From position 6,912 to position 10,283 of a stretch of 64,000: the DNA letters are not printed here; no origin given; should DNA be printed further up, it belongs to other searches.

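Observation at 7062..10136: PilM-PilN single-chain fusion carrying a ~450-aa polyacidic disordered N-terminal extension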

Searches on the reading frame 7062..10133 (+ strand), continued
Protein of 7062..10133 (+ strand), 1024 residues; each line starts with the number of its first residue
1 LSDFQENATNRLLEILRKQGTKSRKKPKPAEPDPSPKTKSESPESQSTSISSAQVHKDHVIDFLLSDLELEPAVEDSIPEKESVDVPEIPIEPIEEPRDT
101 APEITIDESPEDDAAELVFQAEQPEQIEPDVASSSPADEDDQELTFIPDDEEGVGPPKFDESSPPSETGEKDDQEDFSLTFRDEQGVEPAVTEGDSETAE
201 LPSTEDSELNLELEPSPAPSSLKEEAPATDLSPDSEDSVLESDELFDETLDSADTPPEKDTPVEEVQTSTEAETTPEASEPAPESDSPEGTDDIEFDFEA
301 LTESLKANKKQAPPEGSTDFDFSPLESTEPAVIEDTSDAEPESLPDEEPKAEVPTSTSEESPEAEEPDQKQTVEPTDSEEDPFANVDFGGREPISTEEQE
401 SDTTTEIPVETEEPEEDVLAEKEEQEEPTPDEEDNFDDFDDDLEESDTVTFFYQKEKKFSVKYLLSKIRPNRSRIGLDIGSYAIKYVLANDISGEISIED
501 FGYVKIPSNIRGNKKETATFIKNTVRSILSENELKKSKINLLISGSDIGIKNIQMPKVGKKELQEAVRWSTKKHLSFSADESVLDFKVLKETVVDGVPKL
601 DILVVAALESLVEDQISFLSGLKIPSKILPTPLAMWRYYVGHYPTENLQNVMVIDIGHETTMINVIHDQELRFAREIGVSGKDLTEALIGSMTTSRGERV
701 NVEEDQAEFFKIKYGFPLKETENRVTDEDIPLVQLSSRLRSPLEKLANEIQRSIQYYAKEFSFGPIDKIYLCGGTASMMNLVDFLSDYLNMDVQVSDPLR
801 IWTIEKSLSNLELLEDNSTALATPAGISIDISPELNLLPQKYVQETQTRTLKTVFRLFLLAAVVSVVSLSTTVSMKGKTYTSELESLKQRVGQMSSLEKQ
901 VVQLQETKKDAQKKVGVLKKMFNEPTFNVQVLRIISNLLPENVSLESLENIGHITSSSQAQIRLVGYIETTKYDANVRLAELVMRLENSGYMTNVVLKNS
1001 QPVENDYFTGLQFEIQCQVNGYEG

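Call 81: search_protein_families(library=ncbifam, proteins=[L012:11630-12754:+, L019:12447-13457:+, L020:7462-8523:+, L012:10530-11630:+], max_evalue=0.05)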
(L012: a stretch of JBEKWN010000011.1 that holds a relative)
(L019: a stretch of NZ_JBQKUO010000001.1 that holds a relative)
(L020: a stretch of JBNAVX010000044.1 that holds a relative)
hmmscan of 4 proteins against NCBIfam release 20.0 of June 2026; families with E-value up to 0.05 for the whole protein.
L012:11630-12754:+ (375 aa): 42 families (the best 25 are shown)
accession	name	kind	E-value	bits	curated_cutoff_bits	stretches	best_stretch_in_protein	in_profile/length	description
NF040959.1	MamA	equivalog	2.4e-31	108.8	200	2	190-350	42-202/204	magnetosome protein MamA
TIGR02521.1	type_IV_pilW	equivalog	1.7e-28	99.8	154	2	183-281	29-127/234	type IV pilus biogenesis/stability protein PilW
NF033762.1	social_mot_Tgl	equivalog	2.1e-21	76.4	225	1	187-347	33-196/252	social motility TPR repeat lipoprotein Tgl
TIGR02917.1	PEP_TPR_lipo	equivalog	4.7e-20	71.1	312.2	2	255-355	467-567/899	XrtA/PEP-CTERM system TPR-repeat protein PrsT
NF002725.1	PRK02603.1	equivalog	1.9e-19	70.4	143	2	266-333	48-118/173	photosystem I assembly protein Ycf3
TIGR02552.1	LcrH_SycD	equivalog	5.1e-19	68.3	104.8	2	265-366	30-133/136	SycD/LcrH family type III secretion system chaperone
NF033758.1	gliding_GltE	equivalog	1.6e-18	66.9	225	2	212-353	215-357/411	adventurous gliding motility TPR repeat lipoprotein GltE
NF008391.2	PRK11189.1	equivalog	1.1e-17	64.5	250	3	224-295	70-141/297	lipoprotein NlpI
NF047558.1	TPR_END_plus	domain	1.1e-16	60.5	32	3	324-355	2-32/56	TPR end-of-group domain-containing protein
TIGR00990.1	3a0801s09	subfamily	1.2e-15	57.2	757.25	2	209-356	355-502/615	mitochondrial import receptor subunit TOM70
NF047507.1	TPR_BatC_Lepto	exception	1.6e-13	50.6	175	3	266-335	71-144/214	TPR repeat-containing protein BatC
NF008757.0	PRK11788.1-5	equivalog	3.4e-13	49.5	363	2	253-328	36-110/388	lipopolysaccharide assembly protein LapB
NF033920.0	C39_PA2778_fam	equivalog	1.5e-11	44.2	150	3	182-250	187-255/255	PA2778 family cysteine peptidase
NF040561.1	PrimPol_Msp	equivalog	1.1e-10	40.7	200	2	269-351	7-81/515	CRISPR-associated primase-polymerase type A1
TIGR00540.1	TPR_hemY_coli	hypoth_equivalog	2e-10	40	142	1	266-346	305-384/385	heme biosynthesis-associated TPR protein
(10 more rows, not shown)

L019:12447-13457:+ (337 aa): 0 families

L020:7462-8523:+ (354 aa): 48 families (the best 25 are shown)
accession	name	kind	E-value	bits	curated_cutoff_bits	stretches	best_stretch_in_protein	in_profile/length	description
NF040959.1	MamA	equivalog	1.4e-30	106.3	200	1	158-323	37-202/204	magnetosome protein MamA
TIGR02521.1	type_IV_pilW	equivalog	4.3e-29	101.7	154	1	144-336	17-211/234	type IV pilus biogenesis/stability protein PilW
TIGR02917.1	PEP_TPR_lipo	equivalog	6.7e-24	83.8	312.2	1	152-332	459-639/899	XrtA/PEP-CTERM system TPR-repeat protein PrsT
NF033762.1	social_mot_Tgl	equivalog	1.7e-22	80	225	2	203-288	42-128/252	social motility TPR repeat lipoprotein Tgl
NF008391.2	PRK11189.1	equivalog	3.6e-21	75.9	250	3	153-249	60-156/297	lipoprotein NlpI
NF033758.1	gliding_GltE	equivalog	5.9e-20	71.6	225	3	195-326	225-357/411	adventurous gliding motility TPR repeat lipoprotein GltE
NF002725.1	PRK02603.1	equivalog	1.6e-19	70.6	143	3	151-237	28-117/173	photosystem I assembly protein Ycf3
NF047558.1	TPR_END_plus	domain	2e-16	59.7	32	1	297-326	2-31/56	TPR end-of-group domain-containing protein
TIGR00990.1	3a0801s09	subfamily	3.8e-16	58.9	757.25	1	62-329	239-502/615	mitochondrial import receptor subunit TOM70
TIGR02552.1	LcrH_SycD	equivalog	4.5e-15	55.6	104.8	2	152-261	12-121/136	SycD/LcrH family type III secretion system chaperone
NF053607.1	CHU_0125_OmpA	equivalog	6.7e-15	54.6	620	2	240-345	33-136/639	CHU_0125 family OmpA-like outer membrane integrity protein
NF033920.0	C39_PA2778_fam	equivalog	1.2e-14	54.4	150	3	77-223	110-255/255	PA2778 family cysteine peptidase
NF047507.1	TPR_BatC_Lepto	exception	3.1e-14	52.9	175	4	240-352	45-149/214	TPR repeat-containing protein BatC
NF008757.0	PRK11788.1-5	equivalog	1.5e-13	50.7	363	2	222-327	32-140/388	lipopolysaccharide assembly protein LapB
TIGR00540.1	TPR_hemY_coli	hypoth_equivalog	8.3e-13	47.8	142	2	243-319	309-384/385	heme biosynthesis-associated TPR protein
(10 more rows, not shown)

L012:10530-11630:+ (367 aa): 37 families (the best 25 are shown)
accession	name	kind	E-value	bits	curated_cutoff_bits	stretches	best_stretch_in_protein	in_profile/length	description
TIGR03015.1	pepcterm_ATPase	hypoth_equivalog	1e-87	294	324.5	1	1-253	4-257/269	XrtA/PEP-CTERM system-associated ATPase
TIGR02397.1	dnaX_nterm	equivalog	0.00011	21.6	250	1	44-239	40-223/355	DNA polymerase III subunit gamma/tau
TIGR03600.1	phage_DnaB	exception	0.00024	20.2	498.65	1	28-163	183-316/421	phage replicative helicase, DnaB family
TIGR00665.1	DnaB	equivalog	0.00032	19.6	385.25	1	27-164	183-318/435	replicative DNA helicase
TIGR01420.1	pilT_fam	subfamily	0.00053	19.3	319.1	1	36-73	118-155/343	PilT/PilU family type 4a pilus ATPase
TIGR00635.1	ruvB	equivalog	0.00077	18.6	299.05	0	193-261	160-228/305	Holliday junction branch migration DNA helicase RuvB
NF041000.1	ATPase_ComGA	equivalog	0.0011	18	300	1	34-73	122-161/267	competence type IV pilus ATPase ComGA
TIGR03880.1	KaiC_arch_3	hypoth_equivalog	0.0016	18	249.45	1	39-87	15-63/224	KaiC domain-containing protein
NF004041.0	PRK05541.1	subfamily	0.0017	18.4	127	1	38-100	5-62/176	adenylyl-sulfate kinase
NF000868.0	PRK00080.1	equivalog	0.0017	17.3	282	0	206-258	194-246/330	Holliday junction branch migration DNA helicase RuvB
TIGR00150.1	T6A_YjeE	equivalog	0.0018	18.1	60.1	1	40-67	22-49/135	tRNA (adenosine(37)-N6)-threonylcarbamoyltransferase complex ATPase subunit type 1 TsaE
TIGR00152.1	TIGR00152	equivalog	0.003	17.4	65.55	1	43-92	2-53/188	dephospho-CoA kinase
TIGR00455.1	apsK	equivalog_domain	0.0048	16.6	138.7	1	38-111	16-86/184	adenylyl-sulfate kinase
NF050807.1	TransRegFlbDCaul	equivalog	0.0056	15.6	750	1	22-89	123-190/454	sigma-54-dependent transcriptional regulator FlbD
TIGR01448.2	helicase_RecD2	equivalog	0.0058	14.8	500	1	39-69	330-360/713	SF1B family DNA helicase RecD2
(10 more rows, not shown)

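Call 84: fold_search(model_id=the predicted structure, library=pdb)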
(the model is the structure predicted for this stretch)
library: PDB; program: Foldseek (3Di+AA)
matches with E <= 10: 1458; with E <= 0.001: 464
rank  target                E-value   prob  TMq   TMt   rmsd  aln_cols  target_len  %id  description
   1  5eou_B                3.7e-26  1.00  0.30  0.82   4.0       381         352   20  Pseudomonas aeruginosa PilM:PilN1-12 bound to ATP (released 2016-04-27)
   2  5eq6_A                2.0e-25  1.00  0.28  0.70   5.4       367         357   20  Pseudomonas aeruginosa PilM bound to AMP-PNP (released 2016-04-27)
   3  5eoy_B                4.6e-25  1.00  0.28  0.72   5.6       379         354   20  Pseudomonas aeruginosa SeMet-PilM bound to ADP (released 2016-04-27)
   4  5eq6_B                2.6e-24  1.00  0.27  0.68   5.8       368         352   20  Pseudomonas aeruginosa PilM bound to AMP-PNP (released 2016-04-27)
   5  5eoy_A                4.3e-24  1.00  0.28  0.71   5.3       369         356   19  Pseudomonas aeruginosa SeMet-PilM bound to ADP (released 2016-04-27)
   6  5eox_B                6.8e-24  1.00  0.28  0.72   5.4       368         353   20  Pseudomonas aeruginosa PilM bound to ADP (released 2016-04-27)
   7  3jc8_Ma               1.3e-23  1.00  0.30  0.80   4.4       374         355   24  Architectural model of the type IVa pilus machine in a piliated state (released 2016-03-16)
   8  5eou_A                1.4e-23  1.00  0.28  0.81   5.4       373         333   19  Pseudomonas aeruginosa PilM:PilN1-12 bound to ATP (released 2016-04-27)
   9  5eox_A                3.1e-23  1.00  0.28  0.72   5.2       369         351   20  Pseudomonas aeruginosa PilM bound to ADP (released 2016-04-27)
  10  2ych_A                2.1e-22  1.00  0.30  0.86   3.5       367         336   22  PilM-PilN type IV pilus biogenesis complex (released 2011-05-11)
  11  3wt0_A                5.8e-19  1.00  0.28  0.69   5.5       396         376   16  Crystal Structure Analysis of Cell Division Protein (released 2015-04-29)
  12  3wt0_C                5.8e-19  1.00  0.27  0.68   5.6       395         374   16  Crystal Structure Analysis of Cell Division Protein (released 2015-04-29)
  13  3wt0_D                1.7e-18  1.00  0.27  0.65   6.1       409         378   16  Crystal Structure Analysis of Cell Division Protein (released 2015-04-29)
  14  3wqt_C                4.8e-18  1.00  0.26  0.67   5.8       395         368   16  Staphylococcus aureus FtsA complexed with AMPPNP (released 2014-10-08)
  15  3wqt_A                5.4e-18  1.00  0.26  0.66   5.9       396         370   16  Staphylococcus aureus FtsA complexed with AMPPNP (released 2014-10-08)
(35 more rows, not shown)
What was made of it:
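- Closest known: FtsZ C-terminal linker plus C-terminal peptide. Same: PilM is a structural homologue of FtsA (call 84).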
